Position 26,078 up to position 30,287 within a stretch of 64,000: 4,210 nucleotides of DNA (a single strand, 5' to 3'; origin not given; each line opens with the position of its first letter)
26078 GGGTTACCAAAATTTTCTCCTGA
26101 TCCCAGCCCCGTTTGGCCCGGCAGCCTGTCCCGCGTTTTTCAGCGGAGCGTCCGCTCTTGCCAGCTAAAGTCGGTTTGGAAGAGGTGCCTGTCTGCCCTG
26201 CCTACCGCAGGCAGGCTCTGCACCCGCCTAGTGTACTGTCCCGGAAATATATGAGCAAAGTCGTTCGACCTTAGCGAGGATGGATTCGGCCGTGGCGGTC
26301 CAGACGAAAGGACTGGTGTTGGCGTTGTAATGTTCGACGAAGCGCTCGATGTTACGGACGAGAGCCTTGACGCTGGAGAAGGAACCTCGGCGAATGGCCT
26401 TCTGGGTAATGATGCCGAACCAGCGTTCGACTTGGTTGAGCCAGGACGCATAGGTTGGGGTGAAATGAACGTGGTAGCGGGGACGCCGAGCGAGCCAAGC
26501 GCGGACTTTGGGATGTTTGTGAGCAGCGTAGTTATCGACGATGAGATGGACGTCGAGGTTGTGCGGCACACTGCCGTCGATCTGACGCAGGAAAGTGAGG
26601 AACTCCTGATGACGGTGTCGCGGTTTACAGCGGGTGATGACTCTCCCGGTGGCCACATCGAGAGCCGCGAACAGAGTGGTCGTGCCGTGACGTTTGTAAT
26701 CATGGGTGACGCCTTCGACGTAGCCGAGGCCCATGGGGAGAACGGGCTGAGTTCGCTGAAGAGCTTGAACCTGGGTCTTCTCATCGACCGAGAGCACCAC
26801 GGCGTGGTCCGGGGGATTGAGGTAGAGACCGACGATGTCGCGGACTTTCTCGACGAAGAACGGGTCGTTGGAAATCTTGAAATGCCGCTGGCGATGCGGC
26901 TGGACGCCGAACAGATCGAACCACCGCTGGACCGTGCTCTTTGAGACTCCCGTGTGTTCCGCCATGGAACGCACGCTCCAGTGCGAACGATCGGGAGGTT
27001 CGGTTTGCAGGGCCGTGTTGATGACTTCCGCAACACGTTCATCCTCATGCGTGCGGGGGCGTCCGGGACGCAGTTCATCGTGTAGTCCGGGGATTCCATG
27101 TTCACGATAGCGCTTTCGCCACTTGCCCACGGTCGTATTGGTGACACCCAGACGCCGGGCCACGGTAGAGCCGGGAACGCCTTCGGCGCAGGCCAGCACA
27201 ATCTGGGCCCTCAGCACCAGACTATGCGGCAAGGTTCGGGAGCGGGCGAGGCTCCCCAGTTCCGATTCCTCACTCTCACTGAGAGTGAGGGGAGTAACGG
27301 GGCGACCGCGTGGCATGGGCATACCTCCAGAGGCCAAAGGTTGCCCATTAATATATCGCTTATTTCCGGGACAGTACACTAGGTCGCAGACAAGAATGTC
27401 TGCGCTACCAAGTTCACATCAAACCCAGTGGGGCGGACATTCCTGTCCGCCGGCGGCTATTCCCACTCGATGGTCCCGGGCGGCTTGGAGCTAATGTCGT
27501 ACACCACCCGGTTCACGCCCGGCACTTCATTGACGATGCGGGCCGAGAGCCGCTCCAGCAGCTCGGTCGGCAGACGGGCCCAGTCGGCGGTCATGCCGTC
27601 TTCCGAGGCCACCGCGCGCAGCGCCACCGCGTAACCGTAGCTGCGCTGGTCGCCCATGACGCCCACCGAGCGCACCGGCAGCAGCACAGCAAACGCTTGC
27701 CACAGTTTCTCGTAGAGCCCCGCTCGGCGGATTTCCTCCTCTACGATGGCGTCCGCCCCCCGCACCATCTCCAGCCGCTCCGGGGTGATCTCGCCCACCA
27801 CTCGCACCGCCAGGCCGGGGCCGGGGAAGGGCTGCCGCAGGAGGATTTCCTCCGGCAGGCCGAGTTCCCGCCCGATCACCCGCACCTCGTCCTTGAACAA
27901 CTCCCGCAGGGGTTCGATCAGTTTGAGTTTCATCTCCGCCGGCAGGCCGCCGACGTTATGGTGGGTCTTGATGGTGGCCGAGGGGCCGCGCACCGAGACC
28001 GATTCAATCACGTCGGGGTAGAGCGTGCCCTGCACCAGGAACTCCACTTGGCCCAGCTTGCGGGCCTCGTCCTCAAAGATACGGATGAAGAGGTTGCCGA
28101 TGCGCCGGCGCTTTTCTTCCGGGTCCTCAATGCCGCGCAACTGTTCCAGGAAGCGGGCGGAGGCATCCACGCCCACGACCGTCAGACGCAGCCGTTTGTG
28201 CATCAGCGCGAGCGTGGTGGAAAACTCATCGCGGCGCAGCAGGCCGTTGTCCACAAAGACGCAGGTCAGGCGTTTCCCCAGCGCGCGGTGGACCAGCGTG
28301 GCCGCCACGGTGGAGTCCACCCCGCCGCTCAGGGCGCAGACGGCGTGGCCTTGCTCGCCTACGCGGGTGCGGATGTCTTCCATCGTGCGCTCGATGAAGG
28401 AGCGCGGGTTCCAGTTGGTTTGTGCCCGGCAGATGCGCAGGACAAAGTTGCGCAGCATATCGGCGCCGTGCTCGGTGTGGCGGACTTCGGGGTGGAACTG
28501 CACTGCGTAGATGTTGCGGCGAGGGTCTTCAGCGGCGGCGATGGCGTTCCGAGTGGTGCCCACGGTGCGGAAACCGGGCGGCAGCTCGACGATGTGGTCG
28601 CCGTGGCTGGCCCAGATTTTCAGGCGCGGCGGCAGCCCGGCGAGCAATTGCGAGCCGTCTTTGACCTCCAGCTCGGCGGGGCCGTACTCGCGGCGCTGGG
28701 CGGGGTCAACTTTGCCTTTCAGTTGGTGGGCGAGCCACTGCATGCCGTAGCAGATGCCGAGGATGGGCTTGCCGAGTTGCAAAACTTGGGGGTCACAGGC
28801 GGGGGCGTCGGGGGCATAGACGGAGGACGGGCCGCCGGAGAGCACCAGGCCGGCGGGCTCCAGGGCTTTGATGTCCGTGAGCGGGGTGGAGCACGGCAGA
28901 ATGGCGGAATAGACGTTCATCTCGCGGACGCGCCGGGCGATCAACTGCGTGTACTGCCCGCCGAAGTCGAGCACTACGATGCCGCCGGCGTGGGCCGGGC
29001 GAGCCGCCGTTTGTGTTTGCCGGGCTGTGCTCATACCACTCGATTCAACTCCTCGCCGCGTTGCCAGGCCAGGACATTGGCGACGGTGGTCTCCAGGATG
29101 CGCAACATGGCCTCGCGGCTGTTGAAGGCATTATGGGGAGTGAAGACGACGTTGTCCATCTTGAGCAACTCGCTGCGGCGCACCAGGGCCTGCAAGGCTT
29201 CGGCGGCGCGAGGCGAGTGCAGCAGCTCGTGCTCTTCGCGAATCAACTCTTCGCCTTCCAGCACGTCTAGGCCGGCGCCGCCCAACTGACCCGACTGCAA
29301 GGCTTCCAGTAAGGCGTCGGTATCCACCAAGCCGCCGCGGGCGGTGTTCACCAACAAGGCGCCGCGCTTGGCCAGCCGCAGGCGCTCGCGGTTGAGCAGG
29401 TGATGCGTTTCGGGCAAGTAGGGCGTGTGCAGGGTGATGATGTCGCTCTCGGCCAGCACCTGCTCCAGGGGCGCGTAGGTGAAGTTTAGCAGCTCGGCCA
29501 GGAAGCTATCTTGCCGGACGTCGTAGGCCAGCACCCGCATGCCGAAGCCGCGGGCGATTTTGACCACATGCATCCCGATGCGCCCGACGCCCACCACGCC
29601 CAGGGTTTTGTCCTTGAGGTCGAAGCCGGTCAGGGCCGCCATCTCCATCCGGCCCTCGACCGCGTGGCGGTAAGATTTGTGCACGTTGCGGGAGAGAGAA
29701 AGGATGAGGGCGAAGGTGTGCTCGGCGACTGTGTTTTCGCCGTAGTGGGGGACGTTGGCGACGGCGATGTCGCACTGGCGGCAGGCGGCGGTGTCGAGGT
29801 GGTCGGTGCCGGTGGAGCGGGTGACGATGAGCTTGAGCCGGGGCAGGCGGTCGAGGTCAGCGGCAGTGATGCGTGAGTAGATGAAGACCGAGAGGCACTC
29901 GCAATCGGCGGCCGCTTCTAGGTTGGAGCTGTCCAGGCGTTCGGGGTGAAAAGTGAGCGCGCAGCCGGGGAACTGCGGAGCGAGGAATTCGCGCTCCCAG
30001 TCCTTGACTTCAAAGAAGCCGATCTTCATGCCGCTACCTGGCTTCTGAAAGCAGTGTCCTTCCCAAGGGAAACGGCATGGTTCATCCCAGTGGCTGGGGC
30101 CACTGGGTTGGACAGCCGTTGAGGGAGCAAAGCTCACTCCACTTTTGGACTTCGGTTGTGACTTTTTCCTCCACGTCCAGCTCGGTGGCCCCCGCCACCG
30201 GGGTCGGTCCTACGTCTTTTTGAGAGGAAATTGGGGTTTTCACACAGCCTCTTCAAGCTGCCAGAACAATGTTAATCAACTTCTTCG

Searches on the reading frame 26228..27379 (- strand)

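Call 58: search_protein_families(library=pfam, proteins=[window:26228-27379:-], max_evalue=0.00001)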
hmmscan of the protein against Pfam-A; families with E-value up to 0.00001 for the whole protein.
window:26228-27379:- (383 aa): 7 families
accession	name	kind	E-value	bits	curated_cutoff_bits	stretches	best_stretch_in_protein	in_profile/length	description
PF13358.12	DDE_3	-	3.2e-21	76.2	28.6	1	217-340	22-145/146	DDE superfamily endonuclease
PF13384.12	HTH_23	-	5.8e-19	67.8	24.6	1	53-99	3-49/50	Homeodomain-like domain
PF13551.12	HTH_29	-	8.4e-17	61.5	28.1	1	57-111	1-59/64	Winged helix-turn helix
PF13518.12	HTH_28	-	8.8e-17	61.3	25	1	57-109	2-52/52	Helix-turn-helix domain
PF13565.12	HTH_32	-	3.6e-16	59.9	33.7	1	83-153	1-72/73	Homeodomain-like domain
PF13542.12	HTH_Tnp_ISL3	-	6.5e-10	38.8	27.4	0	132-155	26-48/51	Helix-turn-helix domain of transposase family ISL3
PF18024.7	HTH_50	-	1.4e-06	28.4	27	0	132-160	22-50/50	Helix-turn-helix domain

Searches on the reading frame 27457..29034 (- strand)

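Call 57: search_protein_families(library=pfam, proteins=[window:27457-29034:-], max_evalue=0.00001)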
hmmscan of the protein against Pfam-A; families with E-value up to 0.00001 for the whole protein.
window:27457-29034:- (525 aa): 4 families
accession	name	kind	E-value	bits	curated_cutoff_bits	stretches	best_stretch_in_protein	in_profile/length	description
PF00958.27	GMP_synt_C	-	8.6e-46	154.4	27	1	433-524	1-92/92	GMP synthase C terminal domain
PF00117.34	GATase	-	3.8e-45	154.3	22.8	1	20-200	1-189/190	Glutamine amidotransferase class-I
PF02540.23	NAD_synthase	-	4.7e-09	36.2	21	0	218-301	6-91/242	NAD synthase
PF07722.19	Peptidase_C26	-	1.7e-07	31.7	20.5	1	83-183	100-219/219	Peptidase C26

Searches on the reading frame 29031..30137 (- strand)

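Call 57: search_protein_families(library=pfam, proteins=[window:29031-30137:-], max_evalue=0.00001)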
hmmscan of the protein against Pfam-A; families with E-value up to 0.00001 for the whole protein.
window:29031-30137:- (368 aa): 2 families
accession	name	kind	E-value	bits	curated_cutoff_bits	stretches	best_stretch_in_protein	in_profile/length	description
PF02826.25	2-Hacid_dh_C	-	1.4e-55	187.8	25.1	1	142-337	1-178/178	D-isomer specific 2-hydroxyacid dehydrogenase, NAD binding domain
PF00389.36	2-Hacid_dh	-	3.4e-27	95.2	24.6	1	57-368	18-133/134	D-isomer specific 2-hydroxyacid dehydrogenase, catalytic domain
